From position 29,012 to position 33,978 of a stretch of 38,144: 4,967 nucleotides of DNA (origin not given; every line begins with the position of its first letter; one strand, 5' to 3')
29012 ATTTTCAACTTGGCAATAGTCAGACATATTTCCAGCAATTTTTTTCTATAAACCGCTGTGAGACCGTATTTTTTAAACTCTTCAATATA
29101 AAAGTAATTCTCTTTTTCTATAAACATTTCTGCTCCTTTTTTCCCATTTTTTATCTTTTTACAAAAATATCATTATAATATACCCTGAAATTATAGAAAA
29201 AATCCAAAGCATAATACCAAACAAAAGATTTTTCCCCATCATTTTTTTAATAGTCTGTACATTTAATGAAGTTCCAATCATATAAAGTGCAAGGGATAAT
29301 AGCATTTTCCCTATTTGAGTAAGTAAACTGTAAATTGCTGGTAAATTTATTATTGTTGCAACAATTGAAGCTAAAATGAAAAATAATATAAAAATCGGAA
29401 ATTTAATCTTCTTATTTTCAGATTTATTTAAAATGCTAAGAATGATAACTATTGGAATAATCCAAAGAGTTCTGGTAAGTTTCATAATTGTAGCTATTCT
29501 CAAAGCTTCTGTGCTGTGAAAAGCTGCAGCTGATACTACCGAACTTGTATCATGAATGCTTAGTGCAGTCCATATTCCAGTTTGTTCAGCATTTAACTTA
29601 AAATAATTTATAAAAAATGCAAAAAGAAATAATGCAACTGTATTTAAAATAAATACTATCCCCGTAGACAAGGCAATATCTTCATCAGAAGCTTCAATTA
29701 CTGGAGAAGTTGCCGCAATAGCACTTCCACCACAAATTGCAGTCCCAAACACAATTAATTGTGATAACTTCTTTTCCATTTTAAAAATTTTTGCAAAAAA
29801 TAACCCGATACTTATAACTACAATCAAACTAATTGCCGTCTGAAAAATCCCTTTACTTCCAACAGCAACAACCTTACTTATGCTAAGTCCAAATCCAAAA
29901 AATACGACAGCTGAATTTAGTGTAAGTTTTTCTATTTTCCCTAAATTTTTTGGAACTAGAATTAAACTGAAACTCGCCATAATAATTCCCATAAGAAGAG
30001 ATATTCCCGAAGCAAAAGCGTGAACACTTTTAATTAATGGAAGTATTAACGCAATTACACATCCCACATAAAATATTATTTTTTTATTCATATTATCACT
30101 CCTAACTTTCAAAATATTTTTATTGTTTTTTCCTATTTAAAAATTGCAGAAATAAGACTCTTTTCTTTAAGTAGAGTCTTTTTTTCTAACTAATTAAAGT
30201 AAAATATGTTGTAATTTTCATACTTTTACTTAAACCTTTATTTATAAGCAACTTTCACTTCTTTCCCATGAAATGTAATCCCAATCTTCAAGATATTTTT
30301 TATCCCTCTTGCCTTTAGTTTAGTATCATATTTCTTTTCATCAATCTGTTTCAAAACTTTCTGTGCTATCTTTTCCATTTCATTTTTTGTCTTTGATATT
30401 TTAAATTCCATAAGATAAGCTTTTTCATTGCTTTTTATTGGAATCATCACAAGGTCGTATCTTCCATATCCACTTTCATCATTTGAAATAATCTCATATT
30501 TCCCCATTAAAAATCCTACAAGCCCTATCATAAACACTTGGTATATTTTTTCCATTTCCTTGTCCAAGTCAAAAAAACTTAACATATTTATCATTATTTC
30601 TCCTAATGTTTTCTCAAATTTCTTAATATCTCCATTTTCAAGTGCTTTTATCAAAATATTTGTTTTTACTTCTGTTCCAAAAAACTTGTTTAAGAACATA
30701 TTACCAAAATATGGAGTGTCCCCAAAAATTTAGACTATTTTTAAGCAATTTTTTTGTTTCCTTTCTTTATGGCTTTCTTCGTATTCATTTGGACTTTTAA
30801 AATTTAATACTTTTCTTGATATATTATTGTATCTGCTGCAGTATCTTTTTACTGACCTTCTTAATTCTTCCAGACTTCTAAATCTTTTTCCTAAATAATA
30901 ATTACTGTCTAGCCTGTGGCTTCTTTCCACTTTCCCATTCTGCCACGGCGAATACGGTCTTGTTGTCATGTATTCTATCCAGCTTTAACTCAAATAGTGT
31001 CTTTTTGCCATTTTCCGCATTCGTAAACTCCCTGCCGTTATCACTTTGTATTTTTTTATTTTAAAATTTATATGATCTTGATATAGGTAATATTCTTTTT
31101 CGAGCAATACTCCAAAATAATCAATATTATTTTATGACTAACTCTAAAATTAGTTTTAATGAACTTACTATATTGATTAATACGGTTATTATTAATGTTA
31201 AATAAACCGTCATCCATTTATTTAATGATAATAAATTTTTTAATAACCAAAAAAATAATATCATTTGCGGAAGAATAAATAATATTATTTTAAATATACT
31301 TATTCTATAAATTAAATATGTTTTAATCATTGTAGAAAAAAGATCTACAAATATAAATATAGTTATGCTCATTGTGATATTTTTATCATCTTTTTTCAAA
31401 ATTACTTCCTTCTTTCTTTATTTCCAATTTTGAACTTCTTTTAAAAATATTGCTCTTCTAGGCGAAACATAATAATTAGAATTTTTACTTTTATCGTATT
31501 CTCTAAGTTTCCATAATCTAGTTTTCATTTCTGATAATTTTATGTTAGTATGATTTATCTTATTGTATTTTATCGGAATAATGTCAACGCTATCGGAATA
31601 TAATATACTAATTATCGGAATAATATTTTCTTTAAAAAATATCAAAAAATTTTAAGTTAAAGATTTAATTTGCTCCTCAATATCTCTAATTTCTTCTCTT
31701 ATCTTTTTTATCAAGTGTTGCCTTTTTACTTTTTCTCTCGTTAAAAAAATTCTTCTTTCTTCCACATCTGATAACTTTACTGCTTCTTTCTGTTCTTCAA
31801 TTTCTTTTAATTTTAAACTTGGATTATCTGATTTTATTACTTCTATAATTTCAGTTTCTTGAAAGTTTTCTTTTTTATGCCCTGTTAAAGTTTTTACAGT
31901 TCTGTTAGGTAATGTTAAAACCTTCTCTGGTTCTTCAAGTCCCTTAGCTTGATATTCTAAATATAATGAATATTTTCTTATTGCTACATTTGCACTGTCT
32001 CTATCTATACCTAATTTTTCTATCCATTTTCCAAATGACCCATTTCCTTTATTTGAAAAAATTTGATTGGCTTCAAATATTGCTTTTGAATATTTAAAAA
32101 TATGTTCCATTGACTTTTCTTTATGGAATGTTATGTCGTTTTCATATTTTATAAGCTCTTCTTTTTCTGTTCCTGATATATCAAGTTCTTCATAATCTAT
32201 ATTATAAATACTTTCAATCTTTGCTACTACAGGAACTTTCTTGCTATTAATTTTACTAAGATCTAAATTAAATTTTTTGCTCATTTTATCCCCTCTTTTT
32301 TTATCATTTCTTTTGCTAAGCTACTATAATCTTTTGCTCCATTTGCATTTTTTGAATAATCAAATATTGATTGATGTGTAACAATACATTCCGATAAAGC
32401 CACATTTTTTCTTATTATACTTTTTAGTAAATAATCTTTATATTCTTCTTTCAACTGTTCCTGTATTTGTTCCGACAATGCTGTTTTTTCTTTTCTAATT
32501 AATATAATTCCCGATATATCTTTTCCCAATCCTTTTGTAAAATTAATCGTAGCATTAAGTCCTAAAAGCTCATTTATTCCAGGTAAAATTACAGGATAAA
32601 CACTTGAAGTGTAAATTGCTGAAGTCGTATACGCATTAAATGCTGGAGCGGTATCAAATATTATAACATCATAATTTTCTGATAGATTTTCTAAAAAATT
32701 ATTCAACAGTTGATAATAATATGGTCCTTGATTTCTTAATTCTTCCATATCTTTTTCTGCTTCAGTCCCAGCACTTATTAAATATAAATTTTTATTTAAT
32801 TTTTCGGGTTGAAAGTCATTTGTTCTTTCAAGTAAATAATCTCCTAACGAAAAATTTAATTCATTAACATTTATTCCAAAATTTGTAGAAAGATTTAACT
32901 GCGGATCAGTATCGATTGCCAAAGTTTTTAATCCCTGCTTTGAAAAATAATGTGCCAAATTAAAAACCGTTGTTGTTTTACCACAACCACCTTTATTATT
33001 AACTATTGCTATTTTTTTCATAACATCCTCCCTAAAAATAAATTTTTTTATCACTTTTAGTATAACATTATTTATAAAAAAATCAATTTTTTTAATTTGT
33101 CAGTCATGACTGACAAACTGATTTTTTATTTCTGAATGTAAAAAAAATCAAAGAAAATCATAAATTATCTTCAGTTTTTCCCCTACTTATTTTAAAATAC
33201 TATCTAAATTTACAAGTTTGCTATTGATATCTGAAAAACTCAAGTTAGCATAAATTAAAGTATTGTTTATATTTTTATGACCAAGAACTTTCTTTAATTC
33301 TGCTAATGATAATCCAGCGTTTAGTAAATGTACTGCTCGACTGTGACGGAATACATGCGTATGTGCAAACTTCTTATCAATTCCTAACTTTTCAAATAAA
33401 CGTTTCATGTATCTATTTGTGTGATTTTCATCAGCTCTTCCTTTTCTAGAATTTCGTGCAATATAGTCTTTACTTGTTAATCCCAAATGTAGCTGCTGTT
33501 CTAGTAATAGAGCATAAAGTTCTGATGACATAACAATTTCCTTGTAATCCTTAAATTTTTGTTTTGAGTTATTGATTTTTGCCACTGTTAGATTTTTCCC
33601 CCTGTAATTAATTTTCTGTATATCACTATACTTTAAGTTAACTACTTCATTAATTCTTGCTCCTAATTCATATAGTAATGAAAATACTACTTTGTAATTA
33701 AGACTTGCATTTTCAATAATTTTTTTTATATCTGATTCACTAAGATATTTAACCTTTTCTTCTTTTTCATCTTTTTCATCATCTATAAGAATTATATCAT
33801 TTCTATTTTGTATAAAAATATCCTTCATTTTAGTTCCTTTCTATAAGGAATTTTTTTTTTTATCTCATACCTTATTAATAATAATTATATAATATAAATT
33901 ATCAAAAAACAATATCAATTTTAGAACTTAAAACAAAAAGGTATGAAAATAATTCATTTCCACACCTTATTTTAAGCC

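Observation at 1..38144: Window ends are in-frame halves of one tpsA gene, so the window is probably a complete 38,144-bp circular plasmid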

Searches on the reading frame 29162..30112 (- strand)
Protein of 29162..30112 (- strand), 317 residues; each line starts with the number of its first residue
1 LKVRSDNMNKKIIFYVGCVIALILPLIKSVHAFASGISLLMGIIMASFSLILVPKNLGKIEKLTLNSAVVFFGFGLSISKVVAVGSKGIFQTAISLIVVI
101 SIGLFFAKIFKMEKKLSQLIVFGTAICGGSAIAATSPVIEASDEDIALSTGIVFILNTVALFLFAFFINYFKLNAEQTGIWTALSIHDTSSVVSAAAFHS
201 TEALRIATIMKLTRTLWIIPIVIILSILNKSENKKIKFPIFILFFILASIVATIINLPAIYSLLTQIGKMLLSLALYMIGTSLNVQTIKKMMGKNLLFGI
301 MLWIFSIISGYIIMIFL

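Call 14: search_protein_families(library=pfam, proteins=[window:29162-30112:-], max_evalue=0.01)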
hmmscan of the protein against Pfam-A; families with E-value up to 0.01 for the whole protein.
window:29162-30112:- (317 aa): 2 families
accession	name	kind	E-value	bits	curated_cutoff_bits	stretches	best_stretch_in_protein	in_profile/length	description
PF03601.19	Cons_hypoth698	-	2.1e-54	185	24.5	1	28-298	22-303/304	Conserved hypothetical protein 698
PF19885.4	DUF6358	-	0.007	17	28.4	1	8-55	1-48/61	Family of unknown function (DUF6358)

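Call 28: search_protein_families(library=ncbifam, proteins=[window:29162-30112:-], max_evalue=0.01)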
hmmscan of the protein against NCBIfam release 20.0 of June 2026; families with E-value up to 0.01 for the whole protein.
window:29162-30112:- (317 aa): 1 family
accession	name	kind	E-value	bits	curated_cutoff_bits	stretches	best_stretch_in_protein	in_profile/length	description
TIGR00698.1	TIGR00698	subfamily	5.8e-33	114.5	232.6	1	25-314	24-328/335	YeiH family putative sulfate export transporter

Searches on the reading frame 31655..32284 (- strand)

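Call 14: search_protein_families(library=pfam, proteins=[window:31655-32284:-], max_evalue=0.01)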
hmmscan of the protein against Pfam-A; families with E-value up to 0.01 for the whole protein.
window:31655-32284:- (210 aa): 0 families

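Call 27: search_protein_families(library=pfam, proteins=[window:31655-32284:-], max_evalue=1)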
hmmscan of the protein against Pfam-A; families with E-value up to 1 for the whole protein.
window:31655-32284:- (210 aa): 1 family
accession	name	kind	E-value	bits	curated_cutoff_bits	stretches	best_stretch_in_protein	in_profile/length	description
PF12729.13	4HB_MCP_1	-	0.69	9.9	27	1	157-208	46-97/181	Four helix bundle sensory module for signal transduction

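Call 28: search_protein_families(library=ncbifam, proteins=[window:31655-32284:-], max_evalue=0.01)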
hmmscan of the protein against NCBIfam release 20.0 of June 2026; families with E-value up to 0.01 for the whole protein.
window:31655-32284:- (210 aa): 0 families

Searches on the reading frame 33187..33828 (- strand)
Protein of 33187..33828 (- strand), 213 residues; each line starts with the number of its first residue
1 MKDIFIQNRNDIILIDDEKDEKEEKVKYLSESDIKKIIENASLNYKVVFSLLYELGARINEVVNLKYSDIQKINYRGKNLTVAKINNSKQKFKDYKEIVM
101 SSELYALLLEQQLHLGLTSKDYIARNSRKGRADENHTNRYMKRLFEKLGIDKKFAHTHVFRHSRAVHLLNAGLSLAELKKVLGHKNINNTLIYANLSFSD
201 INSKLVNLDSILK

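Call 14: search_protein_families(library=pfam, proteins=[window:33190-33828:-], max_evalue=0.01)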
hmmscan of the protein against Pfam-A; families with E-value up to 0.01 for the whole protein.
window:33190-33828:- (213 aa): 1 family
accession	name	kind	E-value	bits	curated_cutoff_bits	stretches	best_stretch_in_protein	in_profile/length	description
PF00589.27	Phage_integrase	-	6.9e-24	85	27.1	1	28-198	2-170/172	Phage integrase family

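Call 28: search_protein_families(library=ncbifam, proteins=[window:33190-33828:-], max_evalue=0.01)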
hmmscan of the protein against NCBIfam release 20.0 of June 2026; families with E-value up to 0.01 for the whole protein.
window:33190-33828:- (213 aa): 12 families
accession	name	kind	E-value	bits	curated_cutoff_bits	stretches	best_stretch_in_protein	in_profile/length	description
NF040815.2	recomb_XerA_Arch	equivalog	9.9e-27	94.1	220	1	21-201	89-259/263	site-specific tyrosine recombinase/integron integrase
TIGR02224.1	recomb_XerC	equivalog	2.8e-19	69.6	335.15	1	24-202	110-283/295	tyrosine recombinase XerC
TIGR02225.1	recomb_XerD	equivalog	3.1e-19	69.4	329.6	1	22-203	97-281/290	site-specific tyrosine recombinase XerD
TIGR02249.1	integrase_gron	subfamily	2.7e-16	59.8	265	2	125-195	230-299/315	integron integrase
NF001399.0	PRK00283.1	subfamily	1.1e-15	57.7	279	1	26-197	111-284/300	tyrosine recombinase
NF002331.0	PRK01287.1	subfamily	2.6e-11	43.1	371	1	20-200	133-316/365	site-specific tyrosine recombinase XerC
NF011946.0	PRK15417.1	equivalog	1.4e-08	34.3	435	1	132-196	252-315/337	integron integrase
NF003462.0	PRK05084.1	equivalog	1.7e-07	30.3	267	1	48-206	200-354/360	tyrosine recombinase XerS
NF007370.0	PRK09870.1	subfamily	1e-05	25.3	221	1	22-194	6-177/200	tyrosine-type DNA invertase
NF007371.0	PRK09871.1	subfamily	3.4e-05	23.5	222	1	49-194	32-172/198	tyrosine-type DNA invertase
NF040693.1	recomb_GmtY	equivalog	0.00023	20.5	340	1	156-205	392-441/441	gamma-mobile-trio recombinase GmtY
NF041502.1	integrase_1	equivalog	0.00052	18.9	350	0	43-114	164-240/484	site-specific integrase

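Call 42: find_encoding_contigs(protein=window:33187-33828:-, flank=10000, max_places=10)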
Protein window:33187-33828:- (213 aa): 24 contigs read that carry it; 10 places shown.
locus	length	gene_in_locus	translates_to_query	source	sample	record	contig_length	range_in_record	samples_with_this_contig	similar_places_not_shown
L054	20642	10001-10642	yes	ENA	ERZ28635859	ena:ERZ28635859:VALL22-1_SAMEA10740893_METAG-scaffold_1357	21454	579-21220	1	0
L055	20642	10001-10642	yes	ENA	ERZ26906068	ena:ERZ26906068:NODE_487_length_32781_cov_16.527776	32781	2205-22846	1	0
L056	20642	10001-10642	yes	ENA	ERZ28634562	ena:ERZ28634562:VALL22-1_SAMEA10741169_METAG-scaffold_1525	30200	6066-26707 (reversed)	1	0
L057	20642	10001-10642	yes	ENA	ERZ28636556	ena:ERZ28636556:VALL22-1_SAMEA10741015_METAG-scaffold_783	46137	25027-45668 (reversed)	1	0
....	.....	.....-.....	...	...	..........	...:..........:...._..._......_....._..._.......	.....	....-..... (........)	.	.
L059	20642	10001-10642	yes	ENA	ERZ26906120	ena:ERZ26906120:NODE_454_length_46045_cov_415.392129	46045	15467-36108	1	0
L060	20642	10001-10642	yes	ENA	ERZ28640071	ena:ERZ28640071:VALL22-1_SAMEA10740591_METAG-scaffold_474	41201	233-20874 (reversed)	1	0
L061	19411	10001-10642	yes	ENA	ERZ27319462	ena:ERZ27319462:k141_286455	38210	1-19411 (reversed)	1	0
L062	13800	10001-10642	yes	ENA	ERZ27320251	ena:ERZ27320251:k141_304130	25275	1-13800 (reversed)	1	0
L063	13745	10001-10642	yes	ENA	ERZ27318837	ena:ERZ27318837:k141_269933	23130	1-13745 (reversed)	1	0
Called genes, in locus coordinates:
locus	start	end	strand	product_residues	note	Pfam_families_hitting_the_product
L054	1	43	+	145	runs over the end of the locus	-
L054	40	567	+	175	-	-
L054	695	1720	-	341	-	PF01051:Rep3_N, PF21205:Rep3_C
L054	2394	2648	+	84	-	-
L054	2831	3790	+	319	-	-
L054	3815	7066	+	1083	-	PF13332:Fil_haemagg_2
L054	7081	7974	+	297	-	-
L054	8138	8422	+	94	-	PF13683:rve_3, PF13333:rve_2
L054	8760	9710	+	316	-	PF01051:Rep3_N, PF21205:Rep3_C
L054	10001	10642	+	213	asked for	PF00589:Phage_integrase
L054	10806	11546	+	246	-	PF00142:Fer4_NifH (faint), PF01656:CbiA, PF02374:ArsA_ATPase, PF06564:CBP_BcsQ, PF09140:MipZ (weak), PF10609:ParA, PF13614:AAA_31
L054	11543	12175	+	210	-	-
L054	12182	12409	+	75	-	-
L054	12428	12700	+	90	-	-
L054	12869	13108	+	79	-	PF13683:rve_3, PF13333:rve_2 (weak)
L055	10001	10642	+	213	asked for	PF00589:Phage_integrase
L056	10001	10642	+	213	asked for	PF00589:Phage_integrase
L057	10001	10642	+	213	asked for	PF00589:Phage_integrase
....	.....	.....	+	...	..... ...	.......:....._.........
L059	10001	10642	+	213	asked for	PF00589:Phage_integrase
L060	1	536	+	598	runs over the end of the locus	PF08479:POTRA_2, PF17287:POTRA_3, PF03865:ShlB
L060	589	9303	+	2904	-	PF05860:TPS, PF13332:Fil_haemagg_2, PF14436:EndoU_bacteria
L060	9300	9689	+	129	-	-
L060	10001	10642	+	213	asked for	PF00589:Phage_integrase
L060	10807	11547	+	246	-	PF00142:Fer4_NifH (faint), PF01656:CbiA, PF02374:ArsA_ATPase, PF06564:CBP_BcsQ, PF09140:MipZ (weak), PF10609:ParA, PF13614:AAA_31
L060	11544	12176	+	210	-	-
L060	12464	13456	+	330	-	PF01385:OrfB_IS605, PF07282:Cas12f1-like_TNB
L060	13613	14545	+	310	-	PF03601:Cons_hypoth698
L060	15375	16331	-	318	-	PF01051:Rep3_N, PF21205:Rep3_C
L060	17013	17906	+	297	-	PF02661:Fic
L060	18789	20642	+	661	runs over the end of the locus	PF01076:Mob_Pre (weak)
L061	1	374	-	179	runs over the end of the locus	-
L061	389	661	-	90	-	PF04977:DivIC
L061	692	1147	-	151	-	PF22811:Zn_ribbon_NrdR, PF03477:ATP-cone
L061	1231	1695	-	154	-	PF00359:PTS_EIIA_2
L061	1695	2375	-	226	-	PF11967:RecO_N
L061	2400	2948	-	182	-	-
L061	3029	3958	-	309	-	PF04085:MreC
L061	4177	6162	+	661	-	PF00009:GTP_EFTU, PF22042:EF-G_D2, PF03144:GTP_EFTU_D2 (weak), PF14492:EFG_III, PF03764:EFG_IV, PF00679:EFG_C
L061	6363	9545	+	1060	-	PF02837:Glyco_hydro_2_N, PF22666:Glyco_hydro_2_N2 (faint), PF00703:Glyco_hydro_2, PF02836:Glyco_hydro_2_C, PF16353:LacZ_4, PF02929:Bgal_small_N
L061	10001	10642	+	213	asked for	PF00589:Phage_integrase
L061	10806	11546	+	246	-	PF00142:Fer4_NifH (faint), PF01656:CbiA, PF02374:ArsA_ATPase, PF06564:CBP_BcsQ, PF09140:MipZ (weak), PF10609:ParA, PF13614:AAA_31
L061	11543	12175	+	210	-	-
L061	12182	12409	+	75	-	-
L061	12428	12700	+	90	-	-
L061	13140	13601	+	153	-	PF08011:PDDEXK_9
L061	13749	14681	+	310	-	PF03601:Cons_hypoth698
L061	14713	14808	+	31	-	-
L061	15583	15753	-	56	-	-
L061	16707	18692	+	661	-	PF01076:Mob_Pre (weak)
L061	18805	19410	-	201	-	?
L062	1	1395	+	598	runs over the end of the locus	PF08479:POTRA_2, PF17287:POTRA_3, PF03865:ShlB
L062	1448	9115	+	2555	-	PF05860:TPS, PF13332:Fil_haemagg_2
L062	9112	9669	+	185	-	-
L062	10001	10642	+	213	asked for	PF00589:Phage_integrase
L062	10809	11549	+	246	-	PF00142:Fer4_NifH (faint), PF01656:CbiA, PF02374:ArsA_ATPase, PF06564:CBP_BcsQ, PF09140:MipZ (weak), PF10609:ParA, PF13614:AAA_31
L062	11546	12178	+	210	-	-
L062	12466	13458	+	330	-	PF01385:OrfB_IS605, PF07282:Cas12f1-like_TNB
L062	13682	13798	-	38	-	?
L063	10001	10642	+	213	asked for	PF00589:Phage_integrase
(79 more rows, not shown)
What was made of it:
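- (6) L060 and L062 carry tpsB, an intact tpsA, a small ORF, the window's exact recombinase and ParA in that order (call 42). One contig (L061) places the same recombinase-to-Mob backbone next to chromosomal genes (call 42).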
